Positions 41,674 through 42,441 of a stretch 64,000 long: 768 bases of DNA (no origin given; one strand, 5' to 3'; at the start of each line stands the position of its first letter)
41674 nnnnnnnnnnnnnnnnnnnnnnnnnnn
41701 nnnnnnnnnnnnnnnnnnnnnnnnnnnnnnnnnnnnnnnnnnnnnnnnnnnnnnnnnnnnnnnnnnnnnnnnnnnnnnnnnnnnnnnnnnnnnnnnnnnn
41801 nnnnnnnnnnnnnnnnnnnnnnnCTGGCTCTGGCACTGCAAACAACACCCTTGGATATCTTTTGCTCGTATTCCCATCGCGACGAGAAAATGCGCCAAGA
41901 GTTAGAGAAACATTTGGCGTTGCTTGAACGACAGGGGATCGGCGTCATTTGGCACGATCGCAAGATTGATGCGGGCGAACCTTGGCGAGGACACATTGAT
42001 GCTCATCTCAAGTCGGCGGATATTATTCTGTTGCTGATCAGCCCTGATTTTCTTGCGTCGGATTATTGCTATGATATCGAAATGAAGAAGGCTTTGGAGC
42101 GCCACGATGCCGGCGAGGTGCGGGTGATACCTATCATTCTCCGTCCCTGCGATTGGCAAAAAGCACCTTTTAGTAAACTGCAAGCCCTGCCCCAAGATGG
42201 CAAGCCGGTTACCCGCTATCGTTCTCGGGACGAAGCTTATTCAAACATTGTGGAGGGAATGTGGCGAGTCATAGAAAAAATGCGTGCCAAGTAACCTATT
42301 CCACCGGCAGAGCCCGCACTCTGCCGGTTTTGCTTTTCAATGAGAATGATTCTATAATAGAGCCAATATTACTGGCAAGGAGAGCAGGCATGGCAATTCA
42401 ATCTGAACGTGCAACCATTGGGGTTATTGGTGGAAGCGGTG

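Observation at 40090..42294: Tripartite REC / kinase-like / TIR protein with apparently intact catalytic residues in all three modules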

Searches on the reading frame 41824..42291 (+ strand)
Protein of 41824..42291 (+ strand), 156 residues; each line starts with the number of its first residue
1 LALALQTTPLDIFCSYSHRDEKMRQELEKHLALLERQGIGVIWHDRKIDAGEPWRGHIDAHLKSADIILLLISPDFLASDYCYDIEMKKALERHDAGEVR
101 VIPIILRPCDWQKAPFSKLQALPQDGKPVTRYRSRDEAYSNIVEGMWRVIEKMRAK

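Call 18: search_solved_structures(query=window:41824-42291:+, max_evalue=1, show_alignments=5)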
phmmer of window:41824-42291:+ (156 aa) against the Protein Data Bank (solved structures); distinct sequences matched with E-value up to 1: 15.
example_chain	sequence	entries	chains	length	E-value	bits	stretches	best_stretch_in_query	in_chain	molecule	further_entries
7ylf_A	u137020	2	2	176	7.2e-08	35.6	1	7-122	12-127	Toll-like receptor 15 | Toll-like receptor 2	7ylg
9mud_K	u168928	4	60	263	2.7e-07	33.7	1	12-107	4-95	Cat1 (CRISPR associated TIR 1) pentagonal filament | Cat1 (CRISPR associated TIR 1) pentagonal filament assembly | Cat1 (CRISPR-associated TIR 1)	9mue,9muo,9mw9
7uwg_A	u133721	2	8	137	0.0027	20.7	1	10-104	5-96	Molecular chaperone Tir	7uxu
1fyv_A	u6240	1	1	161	0.0032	20.4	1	11-117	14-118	TOLL-LIKE RECEPTOR 1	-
7nuw_A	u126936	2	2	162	0.0033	20.4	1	11-117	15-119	Toll-like receptor 1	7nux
7nt7_A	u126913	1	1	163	0.0033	20.4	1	11-117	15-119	Toll-like receptor 1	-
8g83_A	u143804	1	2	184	0.0053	19.7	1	10-104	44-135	NAD(+) hydrolase AbTIR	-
4om7_A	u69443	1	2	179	0.0054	19.7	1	12-122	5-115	Toll-like receptor 6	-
7uxr_A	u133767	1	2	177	0.0095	18.9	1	10-104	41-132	TIR domain protein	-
3jrn_A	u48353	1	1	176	0.011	18.7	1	7-106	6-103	AT1G72930 protein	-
3h16_A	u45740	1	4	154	0.016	18.2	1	7-120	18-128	TIR protein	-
4w8h_A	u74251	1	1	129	0.19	14.7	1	31-110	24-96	Toll-receptor-related 2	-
4w8g_A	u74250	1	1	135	0.21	14.6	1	31-111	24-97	Toll-receptor-related 2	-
5teb_A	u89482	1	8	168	0.28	14.1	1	11-129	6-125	Recognition of Peronospora parasitica 1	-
2j67_A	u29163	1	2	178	0.55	13.2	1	11-122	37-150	TOLL LIKE RECEPTOR 10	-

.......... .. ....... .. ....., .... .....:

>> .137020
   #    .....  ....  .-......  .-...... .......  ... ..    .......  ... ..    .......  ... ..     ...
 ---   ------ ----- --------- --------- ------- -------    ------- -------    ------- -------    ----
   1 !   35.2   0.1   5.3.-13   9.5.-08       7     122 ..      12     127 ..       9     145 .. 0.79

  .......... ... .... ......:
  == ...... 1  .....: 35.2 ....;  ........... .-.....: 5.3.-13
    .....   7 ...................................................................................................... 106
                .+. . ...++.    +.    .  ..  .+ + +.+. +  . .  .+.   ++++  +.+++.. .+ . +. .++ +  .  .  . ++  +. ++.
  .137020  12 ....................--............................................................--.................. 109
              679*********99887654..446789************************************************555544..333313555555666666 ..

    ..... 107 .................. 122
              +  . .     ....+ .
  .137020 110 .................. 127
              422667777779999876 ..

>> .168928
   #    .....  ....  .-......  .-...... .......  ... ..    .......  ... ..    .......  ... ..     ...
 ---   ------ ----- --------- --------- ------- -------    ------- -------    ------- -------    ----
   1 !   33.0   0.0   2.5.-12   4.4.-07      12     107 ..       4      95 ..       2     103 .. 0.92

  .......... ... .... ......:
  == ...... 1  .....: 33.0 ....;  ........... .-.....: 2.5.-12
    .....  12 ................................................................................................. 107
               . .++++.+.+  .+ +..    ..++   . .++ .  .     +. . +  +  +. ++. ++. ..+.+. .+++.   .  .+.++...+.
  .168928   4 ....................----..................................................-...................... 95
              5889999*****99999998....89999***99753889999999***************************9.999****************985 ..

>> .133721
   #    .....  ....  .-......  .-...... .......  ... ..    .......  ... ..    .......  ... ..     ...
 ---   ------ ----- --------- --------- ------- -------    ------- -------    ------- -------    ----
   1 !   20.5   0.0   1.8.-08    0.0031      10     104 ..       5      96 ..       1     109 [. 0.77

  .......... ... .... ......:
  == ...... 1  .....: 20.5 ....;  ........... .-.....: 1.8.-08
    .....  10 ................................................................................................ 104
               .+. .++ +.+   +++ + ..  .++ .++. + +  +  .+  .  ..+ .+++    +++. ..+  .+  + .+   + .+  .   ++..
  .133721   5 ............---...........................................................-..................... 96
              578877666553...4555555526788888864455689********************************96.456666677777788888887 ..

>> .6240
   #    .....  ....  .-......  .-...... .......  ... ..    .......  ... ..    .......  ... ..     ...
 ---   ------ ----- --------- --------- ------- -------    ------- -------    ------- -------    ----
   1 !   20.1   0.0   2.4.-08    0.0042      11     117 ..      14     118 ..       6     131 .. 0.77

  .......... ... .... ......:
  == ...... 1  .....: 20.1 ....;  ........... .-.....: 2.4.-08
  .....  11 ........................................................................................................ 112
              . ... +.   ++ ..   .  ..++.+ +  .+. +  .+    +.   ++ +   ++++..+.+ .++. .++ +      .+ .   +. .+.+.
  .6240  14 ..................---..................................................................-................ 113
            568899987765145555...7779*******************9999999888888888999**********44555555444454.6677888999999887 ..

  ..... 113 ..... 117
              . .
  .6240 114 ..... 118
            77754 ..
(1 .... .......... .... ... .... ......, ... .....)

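Call 29: find_homologous_proteins(query=window:41824-42291:+, max_evalue=0.000001)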
Query window:41824-42291:+ (156 aa): 2013 proteins with E <= 0.000001 among 2194 candidates; the best 120 are listed.
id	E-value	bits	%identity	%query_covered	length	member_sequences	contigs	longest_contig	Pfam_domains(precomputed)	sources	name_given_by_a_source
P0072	2.0e-77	276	90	86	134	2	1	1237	PF01582.26,PF13676.12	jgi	jgi:hypothetical protein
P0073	1.3e-62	228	69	91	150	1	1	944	PF01582.26,PF13676.12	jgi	jgi:hypothetical protein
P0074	1.7e-62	228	62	97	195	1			PF13676.12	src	-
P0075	1.8e-59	218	63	93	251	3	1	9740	PF01582.26,PF13676.12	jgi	jgi:TIR domain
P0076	8.5e-59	216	63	95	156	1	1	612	PF01582.26,PF13676.12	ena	-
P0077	8.7e-59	216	64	96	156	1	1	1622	PF01582.26,PF13676.12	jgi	jgi:hypothetical protein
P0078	9.3e-59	216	62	95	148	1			PF01582.26,PF13676.12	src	-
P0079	1.2e-58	215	63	93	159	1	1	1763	PF01582.26,PF13676.12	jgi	jgi:hypothetical protein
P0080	1.7e-58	215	62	96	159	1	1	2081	PF01582.26,PF13676.12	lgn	-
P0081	2.0e-58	215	62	93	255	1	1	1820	PF01582.26,PF13676.12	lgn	-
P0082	2.9e-58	214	64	96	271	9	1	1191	PF01582.26,PF13676.12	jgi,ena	jgi:DNA-binding MarR family transcriptional regulator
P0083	3.5e-58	214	61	97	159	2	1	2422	PF01582.26,PF13676.12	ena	-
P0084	6.9e-58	213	63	96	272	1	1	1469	PF01582.26,PF13676.12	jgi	-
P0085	8.2e-58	213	58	97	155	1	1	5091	PF01582.26,PF13676.12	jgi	jgi:hypothetical protein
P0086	1.4e-57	212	60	96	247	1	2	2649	PF01582.26,PF13676.12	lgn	-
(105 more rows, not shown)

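Call 31: search_solved_structures(query=A3, max_evalue=0.01, show_alignments=5)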
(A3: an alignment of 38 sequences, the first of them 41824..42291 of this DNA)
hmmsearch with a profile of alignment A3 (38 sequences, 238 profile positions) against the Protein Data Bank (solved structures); distinct sequences matched with E-value up to 0.01: 11.
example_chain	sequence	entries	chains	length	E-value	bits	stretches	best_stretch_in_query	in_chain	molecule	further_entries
9mud_K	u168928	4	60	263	3.3e-11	46.5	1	19-114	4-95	Cat1 (CRISPR associated TIR 1) pentagonal filament | Cat1 (CRISPR associated TIR 1) pentagonal filament assembly | Cat1 (CRISPR-associated TIR 1)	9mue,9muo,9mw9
7ylf_A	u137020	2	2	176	6.6e-07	32.4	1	9-131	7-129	Toll-like receptor 15 | Toll-like receptor 2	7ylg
4om7_A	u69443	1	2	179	0.00092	22.1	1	18-131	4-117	Toll-like receptor 6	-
3jrn_A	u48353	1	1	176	0.0019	21.1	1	13-121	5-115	AT1G72930 protein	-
7nuw_A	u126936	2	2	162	0.0028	20.5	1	16-115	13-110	Toll-like receptor 1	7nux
7nt7_A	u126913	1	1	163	0.0028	20.5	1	16-115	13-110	Toll-like receptor 1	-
1fyv_A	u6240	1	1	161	0.0028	20.5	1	16-115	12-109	TOLL-LIKE RECEPTOR 1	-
7xoz_A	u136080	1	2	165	0.0057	19.5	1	29-99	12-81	ADP-ribosyl cyclase/cyclic ADP-ribose hydrolase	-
7xoz_B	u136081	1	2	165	0.0061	19.4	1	29-99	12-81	ADP-ribosyl cyclase/cyclic ADP-ribose hydrolase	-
7jlv_A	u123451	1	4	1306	0.0073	19.1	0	15-112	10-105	Disease resistance protein Roq1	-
7jlu_A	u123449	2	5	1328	0.0075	19.1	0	15-112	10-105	Disease resistance protein Roq1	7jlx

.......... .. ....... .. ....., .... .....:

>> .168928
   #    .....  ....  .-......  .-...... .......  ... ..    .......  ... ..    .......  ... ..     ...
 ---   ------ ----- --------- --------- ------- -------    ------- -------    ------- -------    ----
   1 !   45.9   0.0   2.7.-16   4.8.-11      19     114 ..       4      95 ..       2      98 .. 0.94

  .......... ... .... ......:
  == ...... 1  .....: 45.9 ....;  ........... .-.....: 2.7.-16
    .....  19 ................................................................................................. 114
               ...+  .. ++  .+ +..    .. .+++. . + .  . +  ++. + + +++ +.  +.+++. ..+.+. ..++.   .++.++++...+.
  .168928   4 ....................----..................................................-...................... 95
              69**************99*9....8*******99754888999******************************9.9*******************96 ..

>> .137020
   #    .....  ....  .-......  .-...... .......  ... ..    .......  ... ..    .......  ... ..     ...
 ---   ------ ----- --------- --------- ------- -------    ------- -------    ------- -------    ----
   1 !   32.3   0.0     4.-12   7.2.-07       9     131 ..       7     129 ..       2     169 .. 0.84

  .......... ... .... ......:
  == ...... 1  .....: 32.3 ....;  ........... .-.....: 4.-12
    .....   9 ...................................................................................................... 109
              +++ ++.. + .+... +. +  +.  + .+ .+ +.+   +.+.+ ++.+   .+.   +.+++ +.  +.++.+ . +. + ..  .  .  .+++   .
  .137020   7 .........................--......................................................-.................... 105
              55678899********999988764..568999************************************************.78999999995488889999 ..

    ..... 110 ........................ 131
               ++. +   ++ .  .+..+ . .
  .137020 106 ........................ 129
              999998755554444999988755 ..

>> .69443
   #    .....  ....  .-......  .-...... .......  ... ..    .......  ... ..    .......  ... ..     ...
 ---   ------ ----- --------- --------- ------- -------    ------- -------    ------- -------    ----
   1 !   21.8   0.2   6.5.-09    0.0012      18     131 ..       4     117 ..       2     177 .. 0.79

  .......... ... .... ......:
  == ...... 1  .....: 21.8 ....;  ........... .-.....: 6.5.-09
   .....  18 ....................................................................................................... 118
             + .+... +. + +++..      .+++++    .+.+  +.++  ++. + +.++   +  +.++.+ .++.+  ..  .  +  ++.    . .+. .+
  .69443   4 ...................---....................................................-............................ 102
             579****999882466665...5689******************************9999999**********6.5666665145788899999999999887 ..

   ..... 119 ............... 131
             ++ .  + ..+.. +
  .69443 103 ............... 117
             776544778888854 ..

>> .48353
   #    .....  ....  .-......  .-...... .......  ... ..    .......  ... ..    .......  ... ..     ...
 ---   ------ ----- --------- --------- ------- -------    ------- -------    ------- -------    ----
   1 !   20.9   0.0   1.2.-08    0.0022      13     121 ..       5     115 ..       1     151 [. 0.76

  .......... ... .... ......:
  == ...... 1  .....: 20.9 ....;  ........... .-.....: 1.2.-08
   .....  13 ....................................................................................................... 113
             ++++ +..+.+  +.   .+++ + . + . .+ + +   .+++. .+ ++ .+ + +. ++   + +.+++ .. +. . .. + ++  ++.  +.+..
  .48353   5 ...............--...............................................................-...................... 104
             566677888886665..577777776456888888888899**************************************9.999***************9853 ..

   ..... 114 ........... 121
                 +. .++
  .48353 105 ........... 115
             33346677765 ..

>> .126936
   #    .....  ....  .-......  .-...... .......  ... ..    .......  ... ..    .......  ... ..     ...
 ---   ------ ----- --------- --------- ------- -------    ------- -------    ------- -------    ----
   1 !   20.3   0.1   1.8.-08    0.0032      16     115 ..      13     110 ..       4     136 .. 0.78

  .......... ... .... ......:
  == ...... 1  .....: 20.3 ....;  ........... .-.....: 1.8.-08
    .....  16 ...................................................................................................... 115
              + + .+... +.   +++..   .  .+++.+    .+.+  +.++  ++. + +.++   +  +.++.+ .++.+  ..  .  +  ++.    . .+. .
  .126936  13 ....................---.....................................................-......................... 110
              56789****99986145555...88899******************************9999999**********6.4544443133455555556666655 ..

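Call 47: predict_structure(alignment_id=A3)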
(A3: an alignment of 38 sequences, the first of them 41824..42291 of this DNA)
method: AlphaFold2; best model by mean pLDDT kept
length: 156 residues; sequences in the alignment: 38
mean_pLDDT: 94.5   pTM: 0.89
mean pLDDT of the five models: 94.5, 93.7, 93.4, 92.5, 90.6
residues with pLDDT >= 90: 148; 70-90: 2; 50-70: 4; < 50: 2
segments of 3 or more residues with pLDDT < 50: none
pLDDT, mean of each block of 10 residues (from residue 1): 67 98 98 94 96 95 98 97 94 98 98 96 97 98 96 92
secondary structure, 60 per line:
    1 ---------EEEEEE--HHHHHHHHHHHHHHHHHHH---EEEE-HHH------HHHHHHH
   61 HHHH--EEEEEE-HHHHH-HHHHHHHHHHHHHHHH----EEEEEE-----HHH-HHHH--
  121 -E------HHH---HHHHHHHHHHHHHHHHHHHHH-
elements in order: E10-15 H18-36 E40-43 H54-64 E67-72 H74-78 H80-95 E100-105 H115-118 H135-155

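Call 49: fold_search(model_id=the predicted structure, library=pdb)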
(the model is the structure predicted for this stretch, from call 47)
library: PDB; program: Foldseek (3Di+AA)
matches with E <= 10: 1420; with E <= 0.001: 49
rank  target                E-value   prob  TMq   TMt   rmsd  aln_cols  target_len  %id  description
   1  9mue_B                8.1e-06  1.00  0.62  0.39   4.5       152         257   23  Cryo-EM structure of CRISPR-associated cA4 bound Cat1 Pentagonal filament assembly in the presence of NAD (ADPR modell (released 2025-04-16)
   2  7xoz_A                1.9e-05  1.00  0.64  0.61   7.9       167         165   16  Crystal structure of RPPT-TIR (released 2023-11-08)
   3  9dlg_A                2.0e-05  1.00  0.58  0.59   8.8       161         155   16  CryoEM structure of the TIR domain from human TRAM (released 2025-01-22)
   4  5uzb_A                2.6e-05  1.00  0.68  0.73   3.3       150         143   19  Cryo-EM structure of the MAL TIR domain filament (released 2017-07-26)
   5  7xoz_B                2.9e-05  1.00  0.64  0.61   7.9       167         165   14  Crystal structure of RPPT-TIR (released 2023-11-08)
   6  4w8h_A                5.2e-05  1.00  0.60  0.71   3.9       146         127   20  Crystal structure of the TIR domain of the Toll-related Receptor TRR-2 from the lower metazoan Hydra magnipapillata (c (released 2015-09-09)
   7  7crc_B                5.5e-05  1.00  0.63  0.11   8.4       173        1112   14  Cryo-EM structure of plant NLR RPP1 tetramer in complex with ATR1 (released 2020-12-16)
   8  9ugj_B                7.6e-05  1.00  0.55  0.61   7.1       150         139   21  Structure of SARM1 bound to SIR3-ADPR (released 2026-02-18)
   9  8p2m_B                8.1e-05  1.00  0.60  0.17   4.5       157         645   16  C. elegans TIR-1 protein. (released 2023-09-06)
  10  2j67_B                8.1e-05  1.00  0.50  0.57   5.1       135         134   18  The TIR domain of human Toll-Like Receptor 10 (TLR10) (released 2006-09-27)
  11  7nux                  8.7e-05  1.00  0.56  0.55   4.8       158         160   18  Crystal structure of the TIR domain of human TLR1 (crystallised without ZN2+ ions) (released 2021-08-25)
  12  5teb_A                9.2e-05  1.00  0.59  0.56   8.3       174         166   16  Crystal Structure of the TIR domain from the Arabidopsis Thaliana disease resistance protein RPP1 (released 2017-02-01)
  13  4w8g                  1.0e-04  1.00  0.61  0.74   3.7       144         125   23  Crystal structure of the TIR domain of the Toll-related Receptor TRR-2 from the lower metazoan Hydra magnipapillata (cry (released 2015-09-09)
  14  7nuw                  1.0e-04  1.00  0.54  0.53   4.8       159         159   18  Crystal structure of the TIR domain of human TLR1 (crystallised with Zn2+ ions) (released 2021-08-25)
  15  7xoz_E                1.3e-04  1.00  0.57  0.57   8.7       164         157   13  Crystal structure of RPPT-TIR (released 2023-11-08)
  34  1fyv                  4.0e-04  1.00  0.54  0.53   4.7       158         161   19  CRYSTAL STRUCTURE OF THE TIR DOMAIN OF HUMAN TLR1 (released 2000-11-22)
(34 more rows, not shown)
